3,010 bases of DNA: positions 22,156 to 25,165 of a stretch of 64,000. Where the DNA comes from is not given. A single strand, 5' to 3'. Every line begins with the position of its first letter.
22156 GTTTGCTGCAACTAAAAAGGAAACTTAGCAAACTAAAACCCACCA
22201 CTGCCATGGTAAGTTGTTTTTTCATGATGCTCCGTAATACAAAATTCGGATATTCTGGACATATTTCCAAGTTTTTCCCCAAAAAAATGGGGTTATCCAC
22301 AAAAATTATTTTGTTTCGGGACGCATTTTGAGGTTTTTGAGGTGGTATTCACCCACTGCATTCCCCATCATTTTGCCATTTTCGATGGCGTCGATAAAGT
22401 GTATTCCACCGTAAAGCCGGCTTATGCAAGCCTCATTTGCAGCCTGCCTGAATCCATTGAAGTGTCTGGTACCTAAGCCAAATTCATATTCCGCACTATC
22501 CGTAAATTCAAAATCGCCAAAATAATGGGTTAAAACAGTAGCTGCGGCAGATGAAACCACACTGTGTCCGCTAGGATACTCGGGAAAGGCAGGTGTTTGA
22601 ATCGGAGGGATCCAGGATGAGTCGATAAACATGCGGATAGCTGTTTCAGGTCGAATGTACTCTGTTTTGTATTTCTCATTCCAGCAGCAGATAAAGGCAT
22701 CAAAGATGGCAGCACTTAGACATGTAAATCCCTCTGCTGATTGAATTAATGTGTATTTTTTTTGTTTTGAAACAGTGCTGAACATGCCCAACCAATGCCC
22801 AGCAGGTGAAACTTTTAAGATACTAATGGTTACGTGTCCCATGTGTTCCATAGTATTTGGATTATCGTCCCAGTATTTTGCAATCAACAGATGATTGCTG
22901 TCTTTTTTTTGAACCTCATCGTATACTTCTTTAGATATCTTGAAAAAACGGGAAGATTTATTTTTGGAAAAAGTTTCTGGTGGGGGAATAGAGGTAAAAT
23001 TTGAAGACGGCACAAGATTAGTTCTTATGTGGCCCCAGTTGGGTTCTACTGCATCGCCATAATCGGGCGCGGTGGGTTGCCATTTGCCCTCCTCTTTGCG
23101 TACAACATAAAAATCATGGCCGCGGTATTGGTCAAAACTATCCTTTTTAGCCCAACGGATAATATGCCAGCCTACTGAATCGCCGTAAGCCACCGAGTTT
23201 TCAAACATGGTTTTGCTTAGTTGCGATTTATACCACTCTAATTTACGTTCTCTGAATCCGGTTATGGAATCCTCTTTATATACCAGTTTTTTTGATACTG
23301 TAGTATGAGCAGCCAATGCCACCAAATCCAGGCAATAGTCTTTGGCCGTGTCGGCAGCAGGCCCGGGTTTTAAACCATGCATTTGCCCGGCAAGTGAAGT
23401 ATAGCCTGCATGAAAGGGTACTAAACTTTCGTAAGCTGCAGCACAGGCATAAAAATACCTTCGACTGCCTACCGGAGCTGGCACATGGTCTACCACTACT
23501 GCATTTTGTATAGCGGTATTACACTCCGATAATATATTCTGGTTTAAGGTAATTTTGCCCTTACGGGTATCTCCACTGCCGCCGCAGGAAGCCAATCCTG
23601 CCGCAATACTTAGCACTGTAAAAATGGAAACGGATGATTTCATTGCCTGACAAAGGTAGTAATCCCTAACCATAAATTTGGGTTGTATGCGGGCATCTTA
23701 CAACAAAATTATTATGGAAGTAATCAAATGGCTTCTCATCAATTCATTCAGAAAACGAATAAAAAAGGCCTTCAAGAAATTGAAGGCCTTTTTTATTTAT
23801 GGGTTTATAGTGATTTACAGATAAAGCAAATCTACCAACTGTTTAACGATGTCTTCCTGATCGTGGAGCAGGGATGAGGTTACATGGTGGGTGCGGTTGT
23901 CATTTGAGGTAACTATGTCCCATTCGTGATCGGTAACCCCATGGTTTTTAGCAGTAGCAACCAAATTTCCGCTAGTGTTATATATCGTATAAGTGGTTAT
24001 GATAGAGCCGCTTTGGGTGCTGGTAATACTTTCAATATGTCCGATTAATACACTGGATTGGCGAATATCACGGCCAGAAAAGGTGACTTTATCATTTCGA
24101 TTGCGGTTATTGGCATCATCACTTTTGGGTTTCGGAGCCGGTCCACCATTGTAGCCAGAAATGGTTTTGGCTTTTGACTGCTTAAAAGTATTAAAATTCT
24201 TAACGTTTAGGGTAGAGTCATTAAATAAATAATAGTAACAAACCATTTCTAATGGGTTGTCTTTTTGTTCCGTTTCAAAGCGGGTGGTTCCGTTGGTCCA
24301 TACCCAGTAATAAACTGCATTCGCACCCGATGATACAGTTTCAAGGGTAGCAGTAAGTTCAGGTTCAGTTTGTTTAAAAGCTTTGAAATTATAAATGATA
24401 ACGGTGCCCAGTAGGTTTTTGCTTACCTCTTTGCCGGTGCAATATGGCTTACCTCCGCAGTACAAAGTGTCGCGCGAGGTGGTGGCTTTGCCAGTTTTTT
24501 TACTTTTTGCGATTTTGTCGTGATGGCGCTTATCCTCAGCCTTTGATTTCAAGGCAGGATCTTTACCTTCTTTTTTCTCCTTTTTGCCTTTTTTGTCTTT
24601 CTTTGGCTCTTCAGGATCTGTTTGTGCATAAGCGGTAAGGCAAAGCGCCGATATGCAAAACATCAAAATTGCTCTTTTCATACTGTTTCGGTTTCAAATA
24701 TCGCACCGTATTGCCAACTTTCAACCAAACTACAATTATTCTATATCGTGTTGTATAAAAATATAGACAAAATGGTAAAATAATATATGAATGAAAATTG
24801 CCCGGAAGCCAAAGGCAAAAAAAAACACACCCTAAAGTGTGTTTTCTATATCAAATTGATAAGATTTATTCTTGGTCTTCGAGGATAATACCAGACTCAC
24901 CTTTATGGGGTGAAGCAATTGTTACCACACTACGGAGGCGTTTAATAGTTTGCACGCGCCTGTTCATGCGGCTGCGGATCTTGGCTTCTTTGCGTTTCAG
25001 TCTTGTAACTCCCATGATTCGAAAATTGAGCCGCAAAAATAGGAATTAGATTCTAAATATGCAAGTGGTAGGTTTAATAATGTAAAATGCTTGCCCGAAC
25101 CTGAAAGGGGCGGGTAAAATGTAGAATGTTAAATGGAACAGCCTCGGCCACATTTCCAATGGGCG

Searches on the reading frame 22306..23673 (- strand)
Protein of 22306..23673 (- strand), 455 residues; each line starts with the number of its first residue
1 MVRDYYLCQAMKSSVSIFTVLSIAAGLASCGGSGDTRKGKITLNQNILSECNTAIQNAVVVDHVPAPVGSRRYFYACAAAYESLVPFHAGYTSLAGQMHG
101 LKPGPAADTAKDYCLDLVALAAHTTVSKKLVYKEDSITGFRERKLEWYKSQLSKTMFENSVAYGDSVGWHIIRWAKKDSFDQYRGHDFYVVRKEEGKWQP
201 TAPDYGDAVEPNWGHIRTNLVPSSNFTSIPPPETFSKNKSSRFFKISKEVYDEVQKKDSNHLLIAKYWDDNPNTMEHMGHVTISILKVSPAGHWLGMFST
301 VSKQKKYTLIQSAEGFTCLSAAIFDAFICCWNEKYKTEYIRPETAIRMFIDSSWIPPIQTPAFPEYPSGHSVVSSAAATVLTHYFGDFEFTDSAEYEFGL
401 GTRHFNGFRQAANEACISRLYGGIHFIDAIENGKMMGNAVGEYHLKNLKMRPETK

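Call 91: find_encoding_contigs(protein=window:22306-23673:-, flank=10000, max_places=6)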
Protein window:22306-23673:- (455 aa): 1 contig read that carries it; 1 place shown.
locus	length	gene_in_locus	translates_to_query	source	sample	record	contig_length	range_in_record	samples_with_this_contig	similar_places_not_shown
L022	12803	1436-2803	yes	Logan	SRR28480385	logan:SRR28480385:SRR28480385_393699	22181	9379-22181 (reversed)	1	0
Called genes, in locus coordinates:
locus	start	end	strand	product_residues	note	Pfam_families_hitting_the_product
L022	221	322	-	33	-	-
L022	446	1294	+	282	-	-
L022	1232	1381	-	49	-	-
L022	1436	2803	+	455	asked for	PF01569:PAP2, PF22778:VCPO_2nd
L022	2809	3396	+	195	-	PF14321:DUF4382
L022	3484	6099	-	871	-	PF00133:tRNA-synt_1, PF09334:tRNA-synt_1g, PF13603:tRNA-synt_1_2 (weak), PF08264:Anticodon_1, PF10458:Val_tRNA-synt_C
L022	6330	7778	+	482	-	PF18962:Por_Secre_tail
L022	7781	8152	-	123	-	PF08818:DUF1801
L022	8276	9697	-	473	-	-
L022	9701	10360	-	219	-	PF13442:Cytochrome_CBB3 (weak)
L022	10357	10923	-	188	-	PF11821:ActD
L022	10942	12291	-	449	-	PF03916:NrfD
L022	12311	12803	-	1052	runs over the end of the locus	PF04879:Molybdop_Fe4S4, PF13237:Fer4_10 (faint), PF12838:Fer4_7, PF13247:Fer4_11 (weak)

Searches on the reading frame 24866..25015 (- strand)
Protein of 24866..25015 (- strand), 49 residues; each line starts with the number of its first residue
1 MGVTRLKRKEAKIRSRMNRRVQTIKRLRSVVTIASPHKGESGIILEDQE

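Call 72: find_encoding_contigs(protein=window:24866-25015:-, flank=3000, max_places=10)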
Protein window:24866-25015:- (49 aa): no gene with exactly this product is on record in the collection.
